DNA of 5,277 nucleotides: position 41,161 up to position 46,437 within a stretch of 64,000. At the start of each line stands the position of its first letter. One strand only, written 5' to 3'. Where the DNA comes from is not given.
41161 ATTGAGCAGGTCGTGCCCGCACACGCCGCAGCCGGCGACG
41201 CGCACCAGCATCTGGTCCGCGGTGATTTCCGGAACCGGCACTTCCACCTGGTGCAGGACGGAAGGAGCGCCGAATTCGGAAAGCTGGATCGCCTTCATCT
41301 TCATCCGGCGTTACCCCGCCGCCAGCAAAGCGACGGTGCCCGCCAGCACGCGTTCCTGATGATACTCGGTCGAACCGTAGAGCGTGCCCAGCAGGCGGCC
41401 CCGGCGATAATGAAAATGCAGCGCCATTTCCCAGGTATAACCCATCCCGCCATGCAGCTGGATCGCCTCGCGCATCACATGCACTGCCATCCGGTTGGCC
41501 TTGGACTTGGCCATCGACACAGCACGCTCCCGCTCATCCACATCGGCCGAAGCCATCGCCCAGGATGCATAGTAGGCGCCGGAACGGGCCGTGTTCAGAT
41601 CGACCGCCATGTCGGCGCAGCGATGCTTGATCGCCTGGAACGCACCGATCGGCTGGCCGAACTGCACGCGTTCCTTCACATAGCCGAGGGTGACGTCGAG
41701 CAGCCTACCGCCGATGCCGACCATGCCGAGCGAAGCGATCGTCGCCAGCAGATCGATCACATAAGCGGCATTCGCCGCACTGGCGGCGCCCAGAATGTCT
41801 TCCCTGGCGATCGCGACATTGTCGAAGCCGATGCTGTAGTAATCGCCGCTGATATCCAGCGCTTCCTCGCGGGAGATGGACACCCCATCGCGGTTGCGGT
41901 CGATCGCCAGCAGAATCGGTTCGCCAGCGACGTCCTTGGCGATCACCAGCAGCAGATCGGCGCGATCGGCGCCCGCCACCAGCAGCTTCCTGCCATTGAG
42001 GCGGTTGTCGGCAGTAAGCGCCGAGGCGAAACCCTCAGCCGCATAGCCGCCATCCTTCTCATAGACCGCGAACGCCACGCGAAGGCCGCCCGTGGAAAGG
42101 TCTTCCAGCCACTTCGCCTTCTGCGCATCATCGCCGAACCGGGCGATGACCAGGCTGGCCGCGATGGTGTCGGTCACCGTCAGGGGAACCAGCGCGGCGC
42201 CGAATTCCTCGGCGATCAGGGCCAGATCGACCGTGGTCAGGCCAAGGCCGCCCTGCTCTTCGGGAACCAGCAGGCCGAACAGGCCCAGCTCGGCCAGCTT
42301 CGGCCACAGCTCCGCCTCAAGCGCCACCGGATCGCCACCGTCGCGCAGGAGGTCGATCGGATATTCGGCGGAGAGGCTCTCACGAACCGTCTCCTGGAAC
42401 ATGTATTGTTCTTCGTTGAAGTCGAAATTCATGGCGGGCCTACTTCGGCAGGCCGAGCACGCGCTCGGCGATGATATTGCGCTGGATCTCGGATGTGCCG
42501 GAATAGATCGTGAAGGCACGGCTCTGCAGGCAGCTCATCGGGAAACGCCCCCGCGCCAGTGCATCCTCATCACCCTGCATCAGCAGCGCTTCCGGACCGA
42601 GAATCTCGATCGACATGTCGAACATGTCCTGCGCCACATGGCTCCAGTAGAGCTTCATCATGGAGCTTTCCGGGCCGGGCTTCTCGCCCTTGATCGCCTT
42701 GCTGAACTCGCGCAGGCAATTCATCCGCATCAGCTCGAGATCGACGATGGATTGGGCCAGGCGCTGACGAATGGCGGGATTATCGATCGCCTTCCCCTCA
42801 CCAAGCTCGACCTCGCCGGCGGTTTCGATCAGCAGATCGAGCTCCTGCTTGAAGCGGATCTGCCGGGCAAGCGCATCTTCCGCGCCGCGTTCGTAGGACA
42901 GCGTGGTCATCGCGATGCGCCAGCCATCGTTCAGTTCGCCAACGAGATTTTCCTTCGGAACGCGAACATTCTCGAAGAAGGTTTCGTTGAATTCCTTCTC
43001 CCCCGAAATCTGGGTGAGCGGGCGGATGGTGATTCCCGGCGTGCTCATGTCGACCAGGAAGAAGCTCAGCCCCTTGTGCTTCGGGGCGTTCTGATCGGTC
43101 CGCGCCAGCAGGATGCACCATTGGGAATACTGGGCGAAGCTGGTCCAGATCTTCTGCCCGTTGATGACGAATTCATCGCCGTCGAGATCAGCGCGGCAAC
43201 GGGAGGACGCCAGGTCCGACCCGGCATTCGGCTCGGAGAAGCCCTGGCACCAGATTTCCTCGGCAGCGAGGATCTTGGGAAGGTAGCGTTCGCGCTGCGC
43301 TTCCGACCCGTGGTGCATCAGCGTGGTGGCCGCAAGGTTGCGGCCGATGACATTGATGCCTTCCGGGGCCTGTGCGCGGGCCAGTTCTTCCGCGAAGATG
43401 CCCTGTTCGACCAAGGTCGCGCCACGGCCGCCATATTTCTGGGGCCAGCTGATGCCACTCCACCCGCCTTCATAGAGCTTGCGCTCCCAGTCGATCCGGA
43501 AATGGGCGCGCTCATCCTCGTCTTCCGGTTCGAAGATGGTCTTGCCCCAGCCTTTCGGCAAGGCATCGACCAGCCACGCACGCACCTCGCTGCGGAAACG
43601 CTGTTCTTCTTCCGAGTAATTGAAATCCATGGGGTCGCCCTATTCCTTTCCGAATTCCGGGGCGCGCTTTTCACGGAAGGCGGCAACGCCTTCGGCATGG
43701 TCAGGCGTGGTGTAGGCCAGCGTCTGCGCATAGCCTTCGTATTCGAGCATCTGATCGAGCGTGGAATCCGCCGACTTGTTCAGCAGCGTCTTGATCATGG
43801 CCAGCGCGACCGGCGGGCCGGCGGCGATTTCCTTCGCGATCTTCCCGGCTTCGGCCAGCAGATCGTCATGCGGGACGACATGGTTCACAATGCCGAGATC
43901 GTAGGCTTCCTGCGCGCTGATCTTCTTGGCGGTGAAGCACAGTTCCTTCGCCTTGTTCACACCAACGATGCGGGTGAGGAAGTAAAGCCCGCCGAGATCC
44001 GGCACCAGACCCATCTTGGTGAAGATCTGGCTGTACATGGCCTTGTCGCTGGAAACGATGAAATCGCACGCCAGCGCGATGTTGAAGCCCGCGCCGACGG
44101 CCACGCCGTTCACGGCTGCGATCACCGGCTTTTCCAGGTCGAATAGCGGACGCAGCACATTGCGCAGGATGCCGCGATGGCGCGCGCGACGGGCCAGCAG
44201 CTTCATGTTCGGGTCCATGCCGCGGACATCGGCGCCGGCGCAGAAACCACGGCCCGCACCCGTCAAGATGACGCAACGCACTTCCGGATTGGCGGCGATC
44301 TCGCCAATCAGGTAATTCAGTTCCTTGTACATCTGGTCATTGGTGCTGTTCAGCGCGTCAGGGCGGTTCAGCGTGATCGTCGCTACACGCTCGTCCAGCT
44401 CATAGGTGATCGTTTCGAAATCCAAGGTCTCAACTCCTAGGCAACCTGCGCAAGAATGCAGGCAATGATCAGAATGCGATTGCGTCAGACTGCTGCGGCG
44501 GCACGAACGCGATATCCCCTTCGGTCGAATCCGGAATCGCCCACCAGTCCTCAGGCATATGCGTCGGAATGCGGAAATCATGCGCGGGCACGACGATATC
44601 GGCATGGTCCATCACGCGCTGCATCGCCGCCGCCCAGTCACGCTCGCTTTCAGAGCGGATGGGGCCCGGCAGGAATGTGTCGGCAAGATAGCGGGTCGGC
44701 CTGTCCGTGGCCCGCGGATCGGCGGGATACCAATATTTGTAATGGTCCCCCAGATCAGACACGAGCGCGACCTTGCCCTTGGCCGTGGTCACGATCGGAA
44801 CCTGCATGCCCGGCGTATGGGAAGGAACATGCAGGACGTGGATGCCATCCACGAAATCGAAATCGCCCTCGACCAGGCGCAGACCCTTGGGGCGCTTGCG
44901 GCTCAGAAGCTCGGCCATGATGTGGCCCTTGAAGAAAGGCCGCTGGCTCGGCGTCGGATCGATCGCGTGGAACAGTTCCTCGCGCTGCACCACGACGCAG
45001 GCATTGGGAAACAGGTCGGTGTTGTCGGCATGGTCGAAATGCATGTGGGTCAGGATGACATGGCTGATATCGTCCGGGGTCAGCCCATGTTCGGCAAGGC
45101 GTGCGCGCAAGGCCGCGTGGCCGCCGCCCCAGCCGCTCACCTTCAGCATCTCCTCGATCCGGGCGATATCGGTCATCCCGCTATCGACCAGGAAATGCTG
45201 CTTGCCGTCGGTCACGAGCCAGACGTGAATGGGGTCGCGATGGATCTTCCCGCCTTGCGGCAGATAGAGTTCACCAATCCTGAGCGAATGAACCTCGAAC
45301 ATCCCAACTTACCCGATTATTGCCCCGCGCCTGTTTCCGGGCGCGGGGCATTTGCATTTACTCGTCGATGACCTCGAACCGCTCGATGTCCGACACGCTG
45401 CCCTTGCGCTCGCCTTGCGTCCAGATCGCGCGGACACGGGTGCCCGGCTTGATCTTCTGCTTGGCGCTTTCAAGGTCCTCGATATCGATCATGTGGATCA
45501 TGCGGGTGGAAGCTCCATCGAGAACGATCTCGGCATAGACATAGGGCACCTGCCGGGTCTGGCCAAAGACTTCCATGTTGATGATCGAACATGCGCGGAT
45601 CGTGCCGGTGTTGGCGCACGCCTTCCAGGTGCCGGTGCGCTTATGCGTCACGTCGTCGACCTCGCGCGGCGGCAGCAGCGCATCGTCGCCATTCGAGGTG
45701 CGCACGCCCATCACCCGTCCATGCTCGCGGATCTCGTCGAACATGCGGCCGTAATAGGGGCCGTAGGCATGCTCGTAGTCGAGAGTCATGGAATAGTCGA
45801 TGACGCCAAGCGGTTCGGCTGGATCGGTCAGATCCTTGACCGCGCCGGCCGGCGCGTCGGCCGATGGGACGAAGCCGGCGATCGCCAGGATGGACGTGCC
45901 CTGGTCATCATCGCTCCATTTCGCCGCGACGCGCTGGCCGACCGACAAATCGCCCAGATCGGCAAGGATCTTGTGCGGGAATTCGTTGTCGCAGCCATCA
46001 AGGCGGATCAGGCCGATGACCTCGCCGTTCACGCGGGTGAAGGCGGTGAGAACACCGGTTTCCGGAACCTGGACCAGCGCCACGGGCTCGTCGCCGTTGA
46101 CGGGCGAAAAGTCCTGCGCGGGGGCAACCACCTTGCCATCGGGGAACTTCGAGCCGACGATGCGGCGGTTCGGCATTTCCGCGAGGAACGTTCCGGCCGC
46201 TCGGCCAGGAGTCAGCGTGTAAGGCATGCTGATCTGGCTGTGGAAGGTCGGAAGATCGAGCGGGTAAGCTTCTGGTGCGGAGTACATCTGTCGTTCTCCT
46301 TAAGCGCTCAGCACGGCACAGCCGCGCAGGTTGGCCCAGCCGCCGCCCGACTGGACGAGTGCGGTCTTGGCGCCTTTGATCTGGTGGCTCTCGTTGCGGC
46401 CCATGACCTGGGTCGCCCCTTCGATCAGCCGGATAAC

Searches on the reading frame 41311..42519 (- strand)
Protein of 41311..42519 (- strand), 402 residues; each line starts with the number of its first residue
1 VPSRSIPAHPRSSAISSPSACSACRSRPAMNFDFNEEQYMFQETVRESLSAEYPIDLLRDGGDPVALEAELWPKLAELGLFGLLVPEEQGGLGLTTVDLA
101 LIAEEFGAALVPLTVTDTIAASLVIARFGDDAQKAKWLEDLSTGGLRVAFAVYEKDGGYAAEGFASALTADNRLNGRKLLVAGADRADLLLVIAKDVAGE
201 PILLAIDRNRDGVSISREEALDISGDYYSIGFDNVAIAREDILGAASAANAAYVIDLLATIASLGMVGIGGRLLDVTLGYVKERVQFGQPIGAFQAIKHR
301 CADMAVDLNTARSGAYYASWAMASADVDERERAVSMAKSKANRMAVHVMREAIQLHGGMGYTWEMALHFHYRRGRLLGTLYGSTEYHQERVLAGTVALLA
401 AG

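Call 15: search_protein_families(library=pfam, proteins=[window:41311-42519:-], max_evalue=0.00001)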
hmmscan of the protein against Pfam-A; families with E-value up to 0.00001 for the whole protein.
window:41311-42519:- (402 aa): 4 families
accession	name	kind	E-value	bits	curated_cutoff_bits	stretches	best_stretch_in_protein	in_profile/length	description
PF00441.29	Acyl-CoA_dh_1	-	3.9e-30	105.4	22.4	1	264-391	20-145/150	Acyl-CoA dehydrogenase, C-terminal domain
PF02771.21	Acyl-CoA_dh_N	-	2.4e-22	79.9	22.9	1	35-144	1-112/113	Acyl-CoA dehydrogenase, N-terminal domain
PF08028.16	Acyl-CoA_dh_2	-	3.7e-08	34.2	22.7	1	263-368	4-117/134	Acyl-CoA dehydrogenase, C-terminal domain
PF02770.24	Acyl-CoA_dh_M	-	9.9e-08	32.5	33.3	1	149-219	1-79/97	Acyl-CoA dehydrogenase, middle domain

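Call 45: search_protein_families(library=ncbifam, proteins=[window:41311-42444:-], max_evalue=0.000001)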
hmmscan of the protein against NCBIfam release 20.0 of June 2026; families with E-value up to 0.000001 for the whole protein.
window:41311-42444:- (377 aa): 17 families
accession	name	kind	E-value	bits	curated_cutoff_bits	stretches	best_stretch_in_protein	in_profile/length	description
TIGR03203.1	pimD_small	equivalog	1.2e-43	149.7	652.7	1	6-369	1-375/378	pimeloyl-CoA dehydrogenase small subunit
NF042972.1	AcrlCoAredClosAcrC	equivalog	4.2e-42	144.2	640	1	5-362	1-368/378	acryloyl-CoA reductase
NF053553.1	prodigi_MBC_PigA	equivalog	1.5e-41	142.8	500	1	5-343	1-352/381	prodigiosin MBC biosynthesis dehydrogenase PigA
NF058590.1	AcCoDHFadEBacil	equivalog_domain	3.3e-36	125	600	1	8-357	20-397/586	acyl-CoA dehydrogenase FadE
NF008997.0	PRK12341.1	equivalog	3.3e-35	121.9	537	1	5-348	1-354/382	acyl-CoA dehydrogenase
NF045552.1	GlutCoADH_Des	equivalog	3e-34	118.8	470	1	5-348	1-357/387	glutaryl-CoA dehydrogenase Acd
NF050027.1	acylCoADhIpdE2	equivalog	1.9e-33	116.3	450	2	222-362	169-302/311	acyl-CoA dehydrogenase IpdE2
NF045652.1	ProlPCPDhRedW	equivalog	2.9e-32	111.9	650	1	47-337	37-341/376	L-prolyl-[peptidyl-carrier protein] dehydrogenase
NF002885.1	PRK03354.1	equivalog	2.9e-31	108.9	540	1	5-350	1-353/378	crotonobetainyl-CoA dehydrogenase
NF042439.1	SulpropCoADesulf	equivalog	3.6e-31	108.2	600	1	49-366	32-365/379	3-sulfinopropanoyl-CoA desulfinase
TIGR03207.1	cyc_hxne_CoA_dh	equivalog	3.5e-20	72.1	575.35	1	41-347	32-348/372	cyclohexanecarboxyl-CoA dehydrogenase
NF052270.1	Staph_DH_FadE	equivalog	7.6e-18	64.4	600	1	103-340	120-363/400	acyl-CoA dehydrogenase FadE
NF043006.1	CyhCrbnylCoADH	equivalog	1.6e-15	57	650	1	40-359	34-364/380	cyclohexane-1-carbonyl-CoA dehydrogenase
NF049984.1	Rv1679_FadE16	equivalog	7.3e-12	45.2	600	1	49-350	32-345/371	Rv1679 family acyl-CoA dehydrogenase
TIGR04022.1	sulfur_SfnB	equivalog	2e-11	43.4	430.9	1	49-351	41-361/391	SfnB family sulfur acquisition oxidoreductase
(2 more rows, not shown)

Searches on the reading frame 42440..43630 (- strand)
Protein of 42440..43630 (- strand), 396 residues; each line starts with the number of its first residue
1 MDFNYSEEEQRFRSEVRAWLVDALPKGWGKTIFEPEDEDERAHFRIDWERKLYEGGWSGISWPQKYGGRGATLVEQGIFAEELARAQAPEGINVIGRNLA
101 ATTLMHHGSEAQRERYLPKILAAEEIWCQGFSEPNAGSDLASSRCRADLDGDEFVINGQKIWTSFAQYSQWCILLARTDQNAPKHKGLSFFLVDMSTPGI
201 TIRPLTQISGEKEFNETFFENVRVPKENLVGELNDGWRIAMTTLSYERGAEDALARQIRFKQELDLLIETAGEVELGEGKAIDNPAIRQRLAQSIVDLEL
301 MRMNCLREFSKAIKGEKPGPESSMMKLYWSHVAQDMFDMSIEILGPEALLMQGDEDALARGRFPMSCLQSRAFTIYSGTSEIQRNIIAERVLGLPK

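Call 15: search_protein_families(library=pfam, proteins=[window:42440-43630:-], max_evalue=0.00001)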
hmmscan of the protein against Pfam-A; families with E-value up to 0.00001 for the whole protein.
window:42440-43630:- (396 aa): 3 families
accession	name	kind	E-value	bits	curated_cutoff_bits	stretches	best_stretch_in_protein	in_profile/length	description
PF00441.29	Acyl-CoA_dh_1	-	3.5e-27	95.8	22.4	1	234-392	1-150/150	Acyl-CoA dehydrogenase, C-terminal domain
PF02770.24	Acyl-CoA_dh_M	-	7.6e-22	77.7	33.3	1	128-222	1-97/97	Acyl-CoA dehydrogenase, middle domain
PF02771.21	Acyl-CoA_dh_N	-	2e-21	76.9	22.9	1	6-123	1-112/113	Acyl-CoA dehydrogenase, N-terminal domain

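Call 45: search_protein_families(library=ncbifam, proteins=[window:42440-43630:-], max_evalue=0.000001)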
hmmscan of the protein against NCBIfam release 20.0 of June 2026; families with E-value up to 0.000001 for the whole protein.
window:42440-43630:- (396 aa): 16 families
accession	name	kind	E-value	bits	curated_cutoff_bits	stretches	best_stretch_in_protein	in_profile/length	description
TIGR03204.1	pimC_large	equivalog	5.6e-86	288.9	623.85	1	2-394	1-395/395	pimeloyl-CoA dehydrogenase large subunit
NF042972.1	AcrlCoAredClosAcrC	equivalog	1.1e-44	152.6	640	1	1-392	1-377/378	acryloyl-CoA reductase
NF043006.1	CyhCrbnylCoADH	equivalog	4.4e-39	134.6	650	1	43-389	35-373/380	cyclohexane-1-carbonyl-CoA dehydrogenase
NF045552.1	GlutCoADH_Des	equivalog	8.6e-36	123.9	470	1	1-393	1-381/387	glutaryl-CoA dehydrogenase Acd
NF008997.0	PRK12341.1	equivalog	2.5e-33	115.7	537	1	1-346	1-339/382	acyl-CoA dehydrogenase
NF045652.1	ProlPCPDhRedW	equivalog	1.1e-31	110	650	1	37-394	26-375/376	L-prolyl-[peptidyl-carrier protein] dehydrogenase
NF053553.1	prodigi_MBC_PigA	equivalog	4.8e-31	108.2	500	1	1-393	1-380/381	prodigiosin MBC biosynthesis dehydrogenase PigA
NF042439.1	SulpropCoADesulf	equivalog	2.1e-29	102.5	600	1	39-393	20-372/379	3-sulfinopropanoyl-CoA desulfinase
TIGR03207.1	cyc_hxne_CoA_dh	equivalog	3e-29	101.9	575.35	1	50-389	39-369/372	cyclohexanecarboxyl-CoA dehydrogenase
NF058590.1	AcCoDHFadEBacil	equivalog_domain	2.3e-24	85.9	600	1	49-248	59-257/586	acyl-CoA dehydrogenase FadE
NF002885.1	PRK03354.1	equivalog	2e-23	83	540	1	1-348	1-338/378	crotonobetainyl-CoA dehydrogenase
NF052270.1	Staph_DH_FadE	equivalog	8.6e-15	54.4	600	1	97-228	110-240/400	acyl-CoA dehydrogenase FadE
NF007000.1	PRK09463.1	subfamily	6.2e-14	51.3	600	1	55-360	85-408/726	acyl-CoA dehydrogenase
TIGR03203.1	pimD_small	equivalog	5.6e-12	45.4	652.7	1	42-239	37-231/378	pimeloyl-CoA dehydrogenase small subunit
TIGR04022.1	sulfur_SfnB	equivalog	8.1e-10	38.1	430.9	1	53-230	43-215/391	SfnB family sulfur acquisition oxidoreductase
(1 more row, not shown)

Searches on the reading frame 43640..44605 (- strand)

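Call 15: search_protein_families(library=pfam, proteins=[window:43640-44605:-], max_evalue=0.00001)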
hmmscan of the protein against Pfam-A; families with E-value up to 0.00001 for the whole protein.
window:43640-44605:- (321 aa): 2 families
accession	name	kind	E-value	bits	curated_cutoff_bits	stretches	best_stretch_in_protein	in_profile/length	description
PF00378.25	ECH_1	-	4.6e-66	223.2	27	1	71-319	3-249/251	Enoyl-CoA hydratase/isomerase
PF16113.10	ECH_2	-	9.8e-38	130.9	27.2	1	75-249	2-177/335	Enoyl-CoA hydratase/isomerase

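Call 45: search_protein_families(library=ncbifam, proteins=[window:43640-44425:-], max_evalue=0.000001)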
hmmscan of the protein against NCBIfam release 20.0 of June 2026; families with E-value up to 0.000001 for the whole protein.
window:43640-44425:- (261 aa): 72 families (the best 25 are shown)
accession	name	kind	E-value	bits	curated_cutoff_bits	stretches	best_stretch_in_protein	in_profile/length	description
NF006699.0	PRK09245.1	subfamily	2.3e-71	240.2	354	1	5-259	4-264/266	crotonase/enoyl-CoA hydratase family protein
TIGR02280.1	PaaB1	equivalog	1.1e-67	228.3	345.15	1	7-258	2-253/256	2-(1,2-epoxy-1,2-dihydrophenyl)acetyl-CoA isomerase PaaG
NF004635.0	PRK05981.1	equivalog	1.7e-67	227.7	351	1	1-258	1-263/266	enoyl-CoA hydratase/isomerase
NF004475.0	PRK05809.1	subfamily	1.8e-67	227.6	394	1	1-259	1-258/260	short-chain-enoyl-CoA hydratase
NF006109.0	PRK08260.1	subfamily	1.8e-65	221.2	320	1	1-259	1-276/296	enoyl-CoA hydratase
NF051848.1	EnCoAHydtEchA19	equivalog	1.1e-61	208.6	400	1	8-259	4-256/258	enoyl-CoA hydratase EchA19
NF006107.0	PRK08258.1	equivalog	1.3e-61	208.3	330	1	5-258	18-274/277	enoyl-CoA hydratase family protein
NF005802.0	PRK07657.1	equivalog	2.8e-61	207.3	363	1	6-258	5-257/260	enoyl-CoA hydratase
NF046063.1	oxepin_alt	equivalog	3.3e-61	207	300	1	10-257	6-254/254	oxepin-CoA hydrolase, alternative type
NF005700.0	PRK07511.1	subfamily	1.7e-59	201.5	274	1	11-258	10-258/260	enoyl-CoA hydratase family protein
NF004857.0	PRK06210.1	equivalog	3.1e-59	200.7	341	1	2-259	6-273/275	enoyl-CoA hydratase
NF004517.0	PRK05862.1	equivalog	9.2e-59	199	396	1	1-259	1-255/257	enoyl-CoA hydratase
NF005804.0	PRK07659.1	equivalog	2.9e-58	197.4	311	1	2-260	4-259/260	enoyl-CoA hydratase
NF006007.0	PRK08138.1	subfamily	1.1e-57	195.4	355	1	11-258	15-258/261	enoyl-CoA hydratase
NF004840.0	PRK06190.1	equivalog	7.4e-56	189.6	253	1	5-251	5-248/260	enoyl-CoA hydratase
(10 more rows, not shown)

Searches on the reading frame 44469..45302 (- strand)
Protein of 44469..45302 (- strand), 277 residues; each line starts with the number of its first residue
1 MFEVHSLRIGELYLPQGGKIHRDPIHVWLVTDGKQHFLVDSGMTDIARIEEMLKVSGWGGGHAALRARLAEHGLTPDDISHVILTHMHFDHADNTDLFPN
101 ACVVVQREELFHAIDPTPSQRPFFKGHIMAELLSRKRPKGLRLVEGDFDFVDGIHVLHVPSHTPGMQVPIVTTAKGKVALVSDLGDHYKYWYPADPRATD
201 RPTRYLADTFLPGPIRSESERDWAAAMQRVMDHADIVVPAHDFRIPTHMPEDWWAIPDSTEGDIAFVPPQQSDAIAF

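Call 15: search_protein_families(library=pfam, proteins=[window:44469-45302:-], max_evalue=0.00001)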
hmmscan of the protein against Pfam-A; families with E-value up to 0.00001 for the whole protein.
window:44469-45302:- (277 aa): 1 family
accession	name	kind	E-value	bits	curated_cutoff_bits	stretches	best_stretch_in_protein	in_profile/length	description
PF00753.33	Lactamase_B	-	6.8e-16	59.2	22.7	1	23-185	4-151/196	Metallo-beta-lactamase superfamily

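Call 45: search_protein_families(library=ncbifam, proteins=[window:44469-45302:-], max_evalue=0.000001)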
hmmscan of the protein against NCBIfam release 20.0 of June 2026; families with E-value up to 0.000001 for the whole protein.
window:44469-45302:- (277 aa): 6 families
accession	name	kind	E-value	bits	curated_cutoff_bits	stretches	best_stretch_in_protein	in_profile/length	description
NF045699.1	AHLLactAiiA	equivalog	1.9e-19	69.9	375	1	17-184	26-192/251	quorum-quenching N-acyl homoserine lactonase AiiA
NF047979.1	lactonase_AidB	equivalog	3e-14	52.9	360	1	56-197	71-218/271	AidB family quorum-quenching N-acyl homoserine lactonase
NF047925.1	pyridox_lacton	equivalog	3.6e-14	53.2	325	1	21-171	31-194/268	4-pyridoxolactonase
NF045700.1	AHLLactAttM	equivalog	3.3e-13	49.7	390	1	64-191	79-208/257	AttM family quorum-quenching N-acyl homoserine lactonase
NF047919.1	lactonase_YtnP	equivalog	7e-11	41.8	425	1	27-180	49-205/274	YtnP family quorum-quenching lactonase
NF047976.1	lactonase_AhlS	equivalog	1.6e-10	40.5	475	1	64-183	89-213/276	AhlS family quorum-quenching N-acyl homoserine lactonase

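Call 72: search_solved_structures(query=window:44469-45302:-, max_evalue=0.001)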
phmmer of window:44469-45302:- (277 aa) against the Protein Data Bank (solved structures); distinct sequences matched with E-value up to 0.001: 30.
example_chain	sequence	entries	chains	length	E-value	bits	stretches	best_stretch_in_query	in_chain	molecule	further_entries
5eht_A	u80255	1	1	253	1.3e-14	57.4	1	18-183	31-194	N-acyl homoserine lactonase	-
2a7m_A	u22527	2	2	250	6.2e-14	55.1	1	18-184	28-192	N-acyl homoserine lactone hydrolase | N-acyl homoserine lactonase AiiA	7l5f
2br6_A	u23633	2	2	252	6.3e-14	55.1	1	18-184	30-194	AIIA-LIKE PROTEIN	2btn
5eh9_A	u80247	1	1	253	6.4e-14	55.1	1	18-184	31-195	N-acyl homoserine lactonase AiiA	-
3dha_A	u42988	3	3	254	6.5e-14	55.1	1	18-184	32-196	N-Acyl Homoserine Lactone Hydrolase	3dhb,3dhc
4j5f_A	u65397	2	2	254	3.2e-13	52.8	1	18-184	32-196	N-acyl homoserine lactonase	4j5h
3esh_A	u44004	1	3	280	8.6e-11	44.8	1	24-179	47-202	Protein similar to metal-dependent hydrolase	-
3aj3_A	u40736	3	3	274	2.7e-09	39.9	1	17-168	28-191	4-pyridoxolactonase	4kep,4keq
8zu5_A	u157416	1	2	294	7.6e-09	38.4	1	62-184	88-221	Methyl parathion hydrolase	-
8zu4_A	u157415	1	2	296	1.4e-08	37.5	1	62-184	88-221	Methyl parathion hydrolase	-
1p9e_A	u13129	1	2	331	2.6e-08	36.7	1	62-184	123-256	Methyl Parathion Hydrolase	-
5hif_A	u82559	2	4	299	2.7e-08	36.6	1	59-184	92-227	reconstructed lactonase ancestor, Anc1-MPH | dihydrocoumarin hydrolase, AncDHCH1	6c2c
8x78_L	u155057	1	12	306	2.9e-08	36.5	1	32-193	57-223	Glyoxylase, beta-lactamase superfamily II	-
6cgy_A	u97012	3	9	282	6.9e-08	35.3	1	63-184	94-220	Beta-lactamase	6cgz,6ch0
1ztc_A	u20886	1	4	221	7.3e-08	35.2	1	65-187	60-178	hypothetical protein TM0894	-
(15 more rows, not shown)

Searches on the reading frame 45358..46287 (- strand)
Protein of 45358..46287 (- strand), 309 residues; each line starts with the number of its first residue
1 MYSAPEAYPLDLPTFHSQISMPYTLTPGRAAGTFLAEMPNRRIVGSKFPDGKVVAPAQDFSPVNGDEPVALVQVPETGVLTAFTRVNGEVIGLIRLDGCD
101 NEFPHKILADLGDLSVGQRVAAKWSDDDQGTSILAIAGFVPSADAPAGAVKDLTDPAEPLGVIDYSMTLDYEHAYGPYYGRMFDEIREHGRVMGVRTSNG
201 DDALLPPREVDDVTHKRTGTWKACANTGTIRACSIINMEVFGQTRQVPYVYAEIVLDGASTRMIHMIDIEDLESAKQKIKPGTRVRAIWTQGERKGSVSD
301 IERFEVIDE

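Call 15: search_protein_families(library=pfam, proteins=[window:45358-46287:-], max_evalue=0.00001)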
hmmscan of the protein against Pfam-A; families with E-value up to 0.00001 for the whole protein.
window:45358-46287:- (309 aa): 1 family
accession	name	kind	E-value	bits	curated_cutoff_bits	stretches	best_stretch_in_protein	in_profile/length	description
PF01796.24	OB_ChsH2_C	-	2.8e-11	43.6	27.1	1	221-289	1-64/65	ChsH2, C-terminal OB-fold domain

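Call 45: search_protein_families(library=ncbifam, proteins=[window:45358-46287:-], max_evalue=0.000001)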
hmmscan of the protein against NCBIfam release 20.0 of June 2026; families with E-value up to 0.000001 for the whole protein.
window:45358-46287:- (309 aa): 0 families
